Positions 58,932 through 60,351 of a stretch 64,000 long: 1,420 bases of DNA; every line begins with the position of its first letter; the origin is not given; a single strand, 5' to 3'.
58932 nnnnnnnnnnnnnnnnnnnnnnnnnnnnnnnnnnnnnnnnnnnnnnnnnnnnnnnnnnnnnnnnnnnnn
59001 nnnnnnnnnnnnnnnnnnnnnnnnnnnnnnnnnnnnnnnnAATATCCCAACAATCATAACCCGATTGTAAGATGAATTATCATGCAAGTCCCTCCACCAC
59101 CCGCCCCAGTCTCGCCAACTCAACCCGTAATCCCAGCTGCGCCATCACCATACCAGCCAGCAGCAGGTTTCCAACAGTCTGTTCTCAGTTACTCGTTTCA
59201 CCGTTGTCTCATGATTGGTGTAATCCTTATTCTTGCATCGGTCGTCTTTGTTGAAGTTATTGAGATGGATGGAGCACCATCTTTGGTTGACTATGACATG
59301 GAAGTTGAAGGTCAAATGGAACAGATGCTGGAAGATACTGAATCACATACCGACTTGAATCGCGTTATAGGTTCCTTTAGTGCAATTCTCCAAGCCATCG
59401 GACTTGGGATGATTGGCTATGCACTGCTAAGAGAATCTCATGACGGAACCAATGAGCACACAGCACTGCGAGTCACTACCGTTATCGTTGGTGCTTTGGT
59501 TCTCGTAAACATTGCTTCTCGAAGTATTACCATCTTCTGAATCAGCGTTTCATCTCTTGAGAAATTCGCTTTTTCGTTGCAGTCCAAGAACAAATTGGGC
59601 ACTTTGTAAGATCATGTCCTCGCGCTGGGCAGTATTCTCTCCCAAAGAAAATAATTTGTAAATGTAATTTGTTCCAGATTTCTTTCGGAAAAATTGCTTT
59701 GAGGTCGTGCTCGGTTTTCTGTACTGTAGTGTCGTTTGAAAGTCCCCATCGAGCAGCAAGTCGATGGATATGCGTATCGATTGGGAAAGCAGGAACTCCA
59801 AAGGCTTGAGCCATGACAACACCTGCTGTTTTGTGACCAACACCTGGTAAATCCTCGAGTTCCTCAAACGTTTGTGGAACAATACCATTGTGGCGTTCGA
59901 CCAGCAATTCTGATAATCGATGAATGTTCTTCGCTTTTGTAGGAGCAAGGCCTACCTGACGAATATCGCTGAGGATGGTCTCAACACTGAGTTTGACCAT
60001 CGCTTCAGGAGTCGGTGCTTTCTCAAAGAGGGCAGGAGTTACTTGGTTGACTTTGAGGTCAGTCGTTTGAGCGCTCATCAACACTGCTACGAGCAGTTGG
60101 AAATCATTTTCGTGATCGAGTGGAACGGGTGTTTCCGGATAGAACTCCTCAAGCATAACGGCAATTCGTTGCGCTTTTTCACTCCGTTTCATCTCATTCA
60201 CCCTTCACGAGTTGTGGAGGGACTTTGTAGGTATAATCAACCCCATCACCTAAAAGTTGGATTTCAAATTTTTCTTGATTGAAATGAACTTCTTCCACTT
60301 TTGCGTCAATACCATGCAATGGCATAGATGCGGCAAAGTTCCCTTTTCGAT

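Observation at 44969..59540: Non-canonical archaellum super-operon lacking arlC/D/E and arlX, with five uncharacterised coupled genes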

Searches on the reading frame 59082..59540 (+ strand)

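Call 3: search_protein_families(library=pfam, proteins=[window:59082-59540:+], max_evalue=1)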
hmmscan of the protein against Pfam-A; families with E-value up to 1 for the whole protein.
window:59082-59540:+ (152 aa): 1 family
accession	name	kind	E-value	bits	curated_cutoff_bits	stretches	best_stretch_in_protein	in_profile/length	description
PF07790.16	Pilin_N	-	0.039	15.3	25.2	1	43-65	11-33/78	Archaeal Type IV pilin, N-terminal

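Call 5: search_protein_families(library=ncbifam, proteins=[window:59082-59540:+], max_evalue=1)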
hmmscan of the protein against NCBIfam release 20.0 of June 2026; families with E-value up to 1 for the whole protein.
window:59082-59540:+ (152 aa): 0 families

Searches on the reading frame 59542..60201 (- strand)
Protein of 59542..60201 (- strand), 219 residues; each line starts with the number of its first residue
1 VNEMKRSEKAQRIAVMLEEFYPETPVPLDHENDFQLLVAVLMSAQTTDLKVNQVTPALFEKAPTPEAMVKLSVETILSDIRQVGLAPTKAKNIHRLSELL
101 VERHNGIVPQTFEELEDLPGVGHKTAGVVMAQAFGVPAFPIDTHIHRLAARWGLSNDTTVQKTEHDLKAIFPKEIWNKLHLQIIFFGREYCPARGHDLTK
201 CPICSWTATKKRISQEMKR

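Call 4: search_protein_families(library=pfam, proteins=[window:59542-60201:-], max_evalue=0.01)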
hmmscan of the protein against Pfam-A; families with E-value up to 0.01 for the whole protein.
window:59542-60201:- (219 aa): 3 families
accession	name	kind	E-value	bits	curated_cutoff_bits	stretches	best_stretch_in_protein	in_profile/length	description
PF00730.31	HhH-GPD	-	2.7e-22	79.6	26.2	1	38-172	1-107/108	HhH-GPD superfamily base excision DNA repair protein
PF00633.29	HHH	-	2e-08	34.1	24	1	103-130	1-28/30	Helix-hairpin-helix motif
PF21176.3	RecR_HhH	-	0.0022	18.2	27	0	113-126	6-19/45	RecR, helix-hairpin-helix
